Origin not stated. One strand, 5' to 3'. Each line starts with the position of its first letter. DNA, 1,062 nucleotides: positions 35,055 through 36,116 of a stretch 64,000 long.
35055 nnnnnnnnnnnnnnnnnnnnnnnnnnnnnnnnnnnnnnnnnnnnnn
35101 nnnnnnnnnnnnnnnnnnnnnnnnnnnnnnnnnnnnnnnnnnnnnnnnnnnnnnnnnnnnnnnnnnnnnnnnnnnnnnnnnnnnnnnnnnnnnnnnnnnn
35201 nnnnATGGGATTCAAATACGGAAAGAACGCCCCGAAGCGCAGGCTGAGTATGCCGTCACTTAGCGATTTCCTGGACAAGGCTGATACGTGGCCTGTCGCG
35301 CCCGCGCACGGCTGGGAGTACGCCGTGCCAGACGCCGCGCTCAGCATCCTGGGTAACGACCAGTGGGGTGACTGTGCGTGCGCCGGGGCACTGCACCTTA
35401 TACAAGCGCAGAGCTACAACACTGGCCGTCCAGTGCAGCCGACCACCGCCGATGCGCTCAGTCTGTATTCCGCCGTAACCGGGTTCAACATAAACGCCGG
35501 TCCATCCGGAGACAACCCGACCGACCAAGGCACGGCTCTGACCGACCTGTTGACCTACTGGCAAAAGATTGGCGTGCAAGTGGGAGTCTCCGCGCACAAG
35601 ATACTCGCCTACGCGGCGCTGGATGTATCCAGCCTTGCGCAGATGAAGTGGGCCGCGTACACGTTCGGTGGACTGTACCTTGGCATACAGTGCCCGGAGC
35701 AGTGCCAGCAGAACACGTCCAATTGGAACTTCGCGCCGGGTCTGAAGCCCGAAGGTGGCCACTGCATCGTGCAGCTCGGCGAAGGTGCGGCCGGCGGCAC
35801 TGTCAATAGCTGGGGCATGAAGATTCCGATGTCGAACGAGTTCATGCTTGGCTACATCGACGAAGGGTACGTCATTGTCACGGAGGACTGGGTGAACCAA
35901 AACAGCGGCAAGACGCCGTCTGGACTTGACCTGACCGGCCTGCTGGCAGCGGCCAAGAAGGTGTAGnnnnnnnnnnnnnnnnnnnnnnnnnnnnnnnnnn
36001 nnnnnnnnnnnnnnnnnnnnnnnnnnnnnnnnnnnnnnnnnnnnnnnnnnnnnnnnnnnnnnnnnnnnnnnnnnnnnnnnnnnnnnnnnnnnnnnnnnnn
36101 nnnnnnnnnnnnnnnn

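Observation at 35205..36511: Two papain-superfamily peptidase-like genes appended to the lysis cassette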

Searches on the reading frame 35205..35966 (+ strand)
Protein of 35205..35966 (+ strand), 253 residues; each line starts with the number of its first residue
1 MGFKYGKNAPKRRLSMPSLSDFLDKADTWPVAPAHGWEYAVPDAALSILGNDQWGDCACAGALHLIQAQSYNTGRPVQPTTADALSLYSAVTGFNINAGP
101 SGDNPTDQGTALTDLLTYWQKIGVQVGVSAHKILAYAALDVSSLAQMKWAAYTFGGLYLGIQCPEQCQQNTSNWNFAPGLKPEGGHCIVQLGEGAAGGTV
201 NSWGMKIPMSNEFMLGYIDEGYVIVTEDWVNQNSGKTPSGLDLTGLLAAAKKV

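Call 3: search_protein_families(library=pfam, proteins=[window:35205-35966:+], max_evalue=1)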
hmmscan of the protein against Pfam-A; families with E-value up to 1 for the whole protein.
window:35205-35966:+ (253 aa): 1 family
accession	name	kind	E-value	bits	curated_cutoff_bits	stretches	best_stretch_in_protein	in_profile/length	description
PF11318.15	DUF3120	-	0.15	12.8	29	1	104-177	109-181/199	Protein of unknown function (DUF3120)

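Call 4: search_protein_families(library=phrogs, proteins=[window:35205-35966:+], max_evalue=0.01)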
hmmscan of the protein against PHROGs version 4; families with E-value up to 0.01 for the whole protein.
window:35205-35966:+ (253 aa): 1 family
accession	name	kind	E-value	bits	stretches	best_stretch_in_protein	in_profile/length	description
phrog_19005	-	unknown function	4.6e-23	82.5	1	45-250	41-252/260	-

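Call 6: search_solved_structures(query=window:35205-35966:+, max_evalue=10, show_alignments=3)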
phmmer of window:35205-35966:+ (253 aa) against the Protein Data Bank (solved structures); distinct sequences matched with E-value up to 10: 0.

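Call 8: find_homologous_proteins(query=window:35205-35966:+)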
Query window:35205-35966:+ (253 aa): 235 proteins with E <= 0.001 among 3483 candidates; the best 120 are listed.
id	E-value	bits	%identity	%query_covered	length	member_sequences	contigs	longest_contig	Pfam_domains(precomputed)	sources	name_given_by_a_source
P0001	8.0e-160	548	100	94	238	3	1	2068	-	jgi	jgi:hypothetical protein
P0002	6.9e-125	434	71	99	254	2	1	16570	-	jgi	jgi:hypothetical protein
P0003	1.5e-123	429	70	100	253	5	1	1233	-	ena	-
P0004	2.4e-122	425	72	100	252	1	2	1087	-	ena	-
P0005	3.3e-121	422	70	99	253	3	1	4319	-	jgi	jgi:hypothetical protein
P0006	3.9e-119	415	70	99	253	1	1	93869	-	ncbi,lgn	-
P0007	1.0e-117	410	67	100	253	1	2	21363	-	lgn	-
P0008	2.4e-117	409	70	99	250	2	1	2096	-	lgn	-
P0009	5.0e-117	408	69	99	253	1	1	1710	-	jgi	jgi:hypothetical protein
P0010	2.9e-116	405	68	99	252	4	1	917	-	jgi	-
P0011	5.1e-116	405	69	99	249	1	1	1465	-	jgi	jgi:hypothetical protein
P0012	7.1e-116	404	68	99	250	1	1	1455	-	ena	-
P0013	1.0e-114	400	69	99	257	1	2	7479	-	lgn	-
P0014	1.4e-113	397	68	99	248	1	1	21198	-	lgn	-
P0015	7.4e-113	394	68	100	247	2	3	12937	-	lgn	-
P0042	4.0e-94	333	59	98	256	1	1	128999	-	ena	-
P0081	1.8e-82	295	54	99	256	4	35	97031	-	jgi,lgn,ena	-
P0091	2.8e-81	291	55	97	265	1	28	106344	-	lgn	-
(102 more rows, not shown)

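Call 18: predict_structure(alignment_id=A1)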
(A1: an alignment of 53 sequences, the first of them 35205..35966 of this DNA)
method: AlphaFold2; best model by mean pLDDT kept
length: 253 residues; sequences in the alignment: 53
mean_pLDDT: 90.9   pTM: 0.91
mean pLDDT of the five models: 90.9, 88.1, 87.7, 87.2, 86.8
residues with pLDDT >= 90: 183; 70-90: 59; 50-70: 11; < 50: 0
segments of 3 or more residues with pLDDT < 50: none
pLDDT, mean of each block of 10 residues (from residue 1): 89 86 76 83 95 97 96 94 98 98 97 97 96 94 90 94 95 93 97 80 94 95 92 81 73 65
secondary structure, 60 per line:
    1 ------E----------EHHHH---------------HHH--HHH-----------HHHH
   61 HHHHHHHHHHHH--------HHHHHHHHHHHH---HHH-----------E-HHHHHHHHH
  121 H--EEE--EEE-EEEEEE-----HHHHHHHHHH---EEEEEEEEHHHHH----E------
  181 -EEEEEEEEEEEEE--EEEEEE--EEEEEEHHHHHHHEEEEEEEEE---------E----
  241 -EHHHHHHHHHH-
elements in order: H19-22 H57-72 H81-92 H112-121 E124-126 E129-131 E133-138 H144-153 E157-164 H165-169 E182-194 E197-202 E205-210 H211-217 E218-226 H243-252

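Call 23: find_encoding_contigs(protein=P0081, flank=6000, max_places=2)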
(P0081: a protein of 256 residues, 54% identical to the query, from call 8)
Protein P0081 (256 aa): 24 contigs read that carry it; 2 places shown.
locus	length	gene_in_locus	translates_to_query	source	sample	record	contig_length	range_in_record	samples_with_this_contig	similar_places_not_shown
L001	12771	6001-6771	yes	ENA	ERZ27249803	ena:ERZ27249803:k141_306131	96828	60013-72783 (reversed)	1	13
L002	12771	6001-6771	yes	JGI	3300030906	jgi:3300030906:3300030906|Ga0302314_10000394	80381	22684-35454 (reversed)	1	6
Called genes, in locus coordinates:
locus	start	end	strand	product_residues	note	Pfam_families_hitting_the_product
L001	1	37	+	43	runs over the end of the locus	-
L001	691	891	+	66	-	PF21825:Sequestin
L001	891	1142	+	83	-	-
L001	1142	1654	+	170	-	PF01327:Pep_deformylase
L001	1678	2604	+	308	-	-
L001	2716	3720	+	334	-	PF13692:Glyco_trans_1_4 (faint), PF20706:GT4-conflict (weak)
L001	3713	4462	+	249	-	PF22882:GT-D-like (weak)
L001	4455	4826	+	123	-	-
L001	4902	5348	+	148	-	-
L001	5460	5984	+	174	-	-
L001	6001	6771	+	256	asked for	-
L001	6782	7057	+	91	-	-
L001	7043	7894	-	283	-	-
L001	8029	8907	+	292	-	-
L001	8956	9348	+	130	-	-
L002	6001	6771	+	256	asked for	-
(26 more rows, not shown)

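Call 24: find_encoding_contigs(protein=P0042, flank=6000, max_places=2)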
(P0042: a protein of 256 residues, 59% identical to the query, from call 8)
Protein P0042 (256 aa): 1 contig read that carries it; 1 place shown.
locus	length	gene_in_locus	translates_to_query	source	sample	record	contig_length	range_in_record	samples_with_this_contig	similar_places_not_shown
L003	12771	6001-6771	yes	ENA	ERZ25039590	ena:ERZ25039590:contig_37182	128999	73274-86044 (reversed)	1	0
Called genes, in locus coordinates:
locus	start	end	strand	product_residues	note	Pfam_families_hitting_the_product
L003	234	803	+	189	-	-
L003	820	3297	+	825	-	-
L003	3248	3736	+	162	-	-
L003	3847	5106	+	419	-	PF13884:Peptidase_S74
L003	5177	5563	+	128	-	-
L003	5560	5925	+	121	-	-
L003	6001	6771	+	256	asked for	-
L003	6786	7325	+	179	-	-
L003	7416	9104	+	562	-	PF15780:ASH, PF22073:Cep192_D4 (weak), PF22544:HYDIN_VesB_CFA65-like_Ig (weak)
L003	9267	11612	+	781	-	PF18998:Flg_new_2 (weak)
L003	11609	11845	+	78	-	-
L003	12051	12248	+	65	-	-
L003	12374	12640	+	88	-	PF20223:DUF6582 (weak)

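Call 26: search_solved_structures(query=A1, max_evalue=10, show_alignments=5)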
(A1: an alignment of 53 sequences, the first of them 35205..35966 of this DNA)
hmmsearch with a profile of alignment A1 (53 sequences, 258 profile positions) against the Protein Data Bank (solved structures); distinct sequences matched with E-value up to 10: 0.

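Call 30: find_related_loci(query=A1, collection=viral_contigs, flank=8000)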
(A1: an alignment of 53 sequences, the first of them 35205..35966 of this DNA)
Query A1 (253 aa) in viral_contigs; peptide patterns used: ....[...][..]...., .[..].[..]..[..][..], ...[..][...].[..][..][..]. (x = any residue, [..] = any of these).
235 stretches matched a pattern; 199 encode a relative of the query (tblastn E <= 1e-3); the best 80 are kept; 80 distinct loci.
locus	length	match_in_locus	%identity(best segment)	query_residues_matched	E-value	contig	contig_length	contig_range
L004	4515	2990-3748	71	1-253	3e-128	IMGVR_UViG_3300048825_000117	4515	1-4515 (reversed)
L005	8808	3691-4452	61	4-253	1e-101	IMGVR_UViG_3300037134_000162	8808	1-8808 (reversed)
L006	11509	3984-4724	63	3-251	2e-99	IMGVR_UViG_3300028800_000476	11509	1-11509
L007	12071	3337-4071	60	3-251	7e-99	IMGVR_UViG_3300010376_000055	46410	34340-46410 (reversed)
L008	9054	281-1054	58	1-251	3e-90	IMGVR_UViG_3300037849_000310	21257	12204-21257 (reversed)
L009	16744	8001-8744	57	3-249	8e-87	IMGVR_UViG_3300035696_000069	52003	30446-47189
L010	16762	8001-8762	54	4-253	1e-85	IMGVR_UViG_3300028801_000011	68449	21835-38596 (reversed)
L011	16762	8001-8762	54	4-253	1e-85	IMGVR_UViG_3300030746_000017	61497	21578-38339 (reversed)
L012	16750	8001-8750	54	3-253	9e-86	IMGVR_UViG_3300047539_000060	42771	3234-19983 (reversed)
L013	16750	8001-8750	56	3-251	7e-85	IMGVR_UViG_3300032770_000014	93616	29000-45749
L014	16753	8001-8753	54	3-247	3e-83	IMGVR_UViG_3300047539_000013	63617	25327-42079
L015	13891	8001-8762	51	1-249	1e-82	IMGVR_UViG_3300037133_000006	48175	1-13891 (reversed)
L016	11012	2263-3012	54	1-251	2e-82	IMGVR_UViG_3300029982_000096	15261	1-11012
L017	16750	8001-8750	54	1-251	2e-82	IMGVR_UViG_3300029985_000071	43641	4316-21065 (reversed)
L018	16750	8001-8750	52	3-253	4e-82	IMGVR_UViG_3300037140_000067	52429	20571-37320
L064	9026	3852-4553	34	3-247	6e-33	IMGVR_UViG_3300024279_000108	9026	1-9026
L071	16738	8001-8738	34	1-246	1e-31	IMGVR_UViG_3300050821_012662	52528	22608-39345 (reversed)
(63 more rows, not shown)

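Call 33: search_protein_representatives(alignment_id=A1)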
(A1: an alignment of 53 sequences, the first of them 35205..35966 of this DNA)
Query: 53 sequences, 258 profile positions. Proteins with E-value up to 0.001 (for the whole library): 4887; up to 1e-10: 3548; up to 1e-30: 578. The best 150 are listed.
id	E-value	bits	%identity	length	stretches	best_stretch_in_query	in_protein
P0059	9.3e-102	356.3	-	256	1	3-257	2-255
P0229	4.7e-99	347.5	-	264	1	4-257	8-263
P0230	6.9e-96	337.1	-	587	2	57-257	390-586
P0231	3.0e-73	262.9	-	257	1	3-257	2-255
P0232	1.0e-62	228.4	-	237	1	31-257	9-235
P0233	2.2e-56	207.6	-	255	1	3-257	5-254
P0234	1.4e-50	188.6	-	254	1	4-257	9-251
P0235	8.7e-50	186.0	-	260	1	3-257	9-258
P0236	9.5e-50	185.9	-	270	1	4-256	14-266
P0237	9.7e-50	185.9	-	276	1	5-254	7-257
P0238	1.7e-48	181.8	-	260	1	13-256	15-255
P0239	5.5e-48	180.1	-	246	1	4-256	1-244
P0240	8.8e-48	179.5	-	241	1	3-255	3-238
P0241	1.2e-47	179.0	-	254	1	3-255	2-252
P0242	3.0e-47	177.7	-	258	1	3-257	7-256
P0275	8.3e-43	163.2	-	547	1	3-256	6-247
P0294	1.7e-41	158.8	-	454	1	3-256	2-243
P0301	6.6e-41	156.9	-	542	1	2-254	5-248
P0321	2.0e-39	152.1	-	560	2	6-195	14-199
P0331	4.7e-39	150.9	-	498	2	3-195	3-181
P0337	6.3e-39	150.4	-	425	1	4-254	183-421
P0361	4.0e-38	147.8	-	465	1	5-256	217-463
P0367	7.0e-38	147.0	-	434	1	3-244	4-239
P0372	8.9e-38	146.7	-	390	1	3-256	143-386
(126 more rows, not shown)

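Call 34: search_protein_families(library=pfam, proteins=[P0230, P0275, P0301, P0294, P0321, P0331, P0337, P0361, P0367, P0372], max_evalue=0.01)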
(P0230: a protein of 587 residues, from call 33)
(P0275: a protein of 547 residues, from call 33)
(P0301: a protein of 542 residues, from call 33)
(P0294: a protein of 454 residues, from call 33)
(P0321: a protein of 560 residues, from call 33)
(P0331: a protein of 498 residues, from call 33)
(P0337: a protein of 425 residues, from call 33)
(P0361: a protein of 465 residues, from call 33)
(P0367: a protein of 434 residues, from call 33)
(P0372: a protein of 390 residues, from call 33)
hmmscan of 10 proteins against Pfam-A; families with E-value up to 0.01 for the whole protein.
P0230 (587 aa): 1 family
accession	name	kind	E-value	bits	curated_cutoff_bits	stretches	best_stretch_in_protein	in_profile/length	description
PF14890.11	Intein_splicing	-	2.9e-08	34.1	35.8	1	68-390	37-155/155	Intein splicing domain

P0275 (547 aa): 1 family
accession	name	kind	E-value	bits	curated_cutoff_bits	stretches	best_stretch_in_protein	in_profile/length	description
PF13946.11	DUF4214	-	5.9e-22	78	23.2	2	470-538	3-69/72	Domain of unknown function (DUF4214)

P0301 (542 aa): 1 family
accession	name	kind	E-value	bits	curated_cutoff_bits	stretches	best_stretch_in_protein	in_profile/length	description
PF13946.11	DUF4214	-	5.2e-20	71.7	23.2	2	464-531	3-69/72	Domain of unknown function (DUF4214)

P0294 (454 aa): 0 families

P0321 (560 aa): 3 families
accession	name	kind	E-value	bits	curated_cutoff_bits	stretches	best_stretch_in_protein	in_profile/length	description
PF14890.11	Intein_splicing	-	6.1e-17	62.3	35.8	1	213-492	11-155/155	Intein splicing domain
PF13392.12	HNH_3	-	0.00098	19.2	24.8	1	333-358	18-43/46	HNH endonuclease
PF07591.16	PT-HINT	-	0.0018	19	27.7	0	256-290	55-88/137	Pretoxin HINT domain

P0331 (498 aa): 0 families

P0337 (425 aa): 0 families

P0361 (465 aa): 0 families

P0367 (434 aa): 0 families

P0372 (390 aa): 0 families

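Call 40: search_protein_families(library=ncbifam, proteins=[window:35205-35966:+], max_evalue=1)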
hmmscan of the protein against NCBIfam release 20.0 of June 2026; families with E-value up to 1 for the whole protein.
window:35205-35966:+ (253 aa): 0 families

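Call 53: search_protein_families(library=phrogs, alignment_id=A4, max_evalue=0.001)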
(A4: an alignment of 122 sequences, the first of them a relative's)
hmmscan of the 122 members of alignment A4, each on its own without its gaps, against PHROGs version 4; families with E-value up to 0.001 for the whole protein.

A. member 1, L001:5460-5981:+ (174 aa): 0 families

B. families by the number of members that match (of 122 scanned): 66 families (the first 25 are shown)
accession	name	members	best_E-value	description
phrog_29733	-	2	2.7e-84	-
phrog_17214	-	2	7.8e-74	endolysin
phrog_7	-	2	9.9e-45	endolysin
phrog_33083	-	2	7.7e-27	endolysin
phrog_10457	-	2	1.3e-21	endolysin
phrog_9589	-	2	2.2e-18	endolysin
phrog_1493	-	2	8.2e-18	endolysin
phrog_7910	-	2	1.1e-11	endolysin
phrog_28234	-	2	5e-08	endolysin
phrog_5313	-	1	8.1e-233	-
phrog_38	-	1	3.4e-88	terminase large subunit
phrog_11903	-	1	2e-58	-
phrog_24476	-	1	1e-56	phosphodiesterase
phrog_4758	-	1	2.8e-42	terminase large subunit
phrog_95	-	1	5.4e-39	integrase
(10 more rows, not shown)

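Call 58: find_encoding_contigs(protein=P0006, flank=10000, max_places=1)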
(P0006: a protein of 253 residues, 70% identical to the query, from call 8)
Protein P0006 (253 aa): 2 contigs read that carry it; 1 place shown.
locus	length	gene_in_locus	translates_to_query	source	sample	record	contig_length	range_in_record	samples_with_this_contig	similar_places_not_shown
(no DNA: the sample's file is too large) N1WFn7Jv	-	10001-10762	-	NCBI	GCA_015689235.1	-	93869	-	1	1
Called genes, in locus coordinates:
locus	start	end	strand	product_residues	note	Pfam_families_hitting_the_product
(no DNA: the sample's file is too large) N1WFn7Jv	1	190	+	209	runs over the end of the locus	PF11041:Phage_Wedge1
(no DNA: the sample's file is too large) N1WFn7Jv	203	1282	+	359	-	PF26209:Phage_phiTE_241_C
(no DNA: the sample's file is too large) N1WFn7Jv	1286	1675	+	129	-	-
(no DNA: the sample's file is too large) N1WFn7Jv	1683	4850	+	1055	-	-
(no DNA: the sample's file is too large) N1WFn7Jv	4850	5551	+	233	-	-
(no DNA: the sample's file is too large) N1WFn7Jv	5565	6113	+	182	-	-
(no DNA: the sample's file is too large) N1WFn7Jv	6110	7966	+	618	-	-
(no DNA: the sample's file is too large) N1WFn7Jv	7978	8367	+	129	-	-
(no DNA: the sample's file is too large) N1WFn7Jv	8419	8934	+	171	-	PF09374:PG_binding_3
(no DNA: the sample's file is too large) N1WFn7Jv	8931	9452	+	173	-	-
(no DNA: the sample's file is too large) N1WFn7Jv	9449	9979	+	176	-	-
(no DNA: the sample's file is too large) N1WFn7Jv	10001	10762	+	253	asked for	-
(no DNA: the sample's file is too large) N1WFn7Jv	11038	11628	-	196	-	PF12917:YfbR-like (weak), PF13023:HD_3 (weak)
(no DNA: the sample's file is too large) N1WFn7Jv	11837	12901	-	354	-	PF00303:Thymidylat_synt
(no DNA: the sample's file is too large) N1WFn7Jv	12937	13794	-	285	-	PF18723:HMUDK_hel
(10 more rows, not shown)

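Call 59: find_encoding_contigs(protein=P0091, flank=10000, max_places=1)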
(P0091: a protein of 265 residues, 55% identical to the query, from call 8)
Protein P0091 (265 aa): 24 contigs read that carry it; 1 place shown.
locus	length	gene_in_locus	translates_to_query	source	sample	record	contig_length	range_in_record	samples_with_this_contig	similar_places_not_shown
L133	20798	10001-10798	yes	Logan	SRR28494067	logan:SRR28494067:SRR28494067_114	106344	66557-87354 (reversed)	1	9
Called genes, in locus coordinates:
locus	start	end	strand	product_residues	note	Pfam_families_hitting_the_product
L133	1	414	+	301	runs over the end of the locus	-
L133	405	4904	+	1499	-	-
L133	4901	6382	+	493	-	-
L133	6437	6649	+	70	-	-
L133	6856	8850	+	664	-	-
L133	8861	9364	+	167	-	-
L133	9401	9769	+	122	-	-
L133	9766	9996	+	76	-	-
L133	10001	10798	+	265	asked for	-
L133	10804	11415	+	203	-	-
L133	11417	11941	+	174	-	PF09374:PG_binding_3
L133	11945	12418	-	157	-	-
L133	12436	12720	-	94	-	-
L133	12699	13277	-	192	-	PF12917:YfbR-like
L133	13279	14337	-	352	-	PF00303:Thymidylat_synt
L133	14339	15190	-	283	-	PF18723:HMUDK_hel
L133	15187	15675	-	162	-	PF00583:Acetyltransf_1, PF13508:Acetyltransf_7 (weak)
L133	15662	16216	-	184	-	-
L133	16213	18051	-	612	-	PF13522:GATase_6, PF18724:ADDT, PF18746:aGPT-Pplase3 (weak)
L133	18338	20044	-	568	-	-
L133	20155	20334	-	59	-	-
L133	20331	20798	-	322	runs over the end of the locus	PF10979:DUF2786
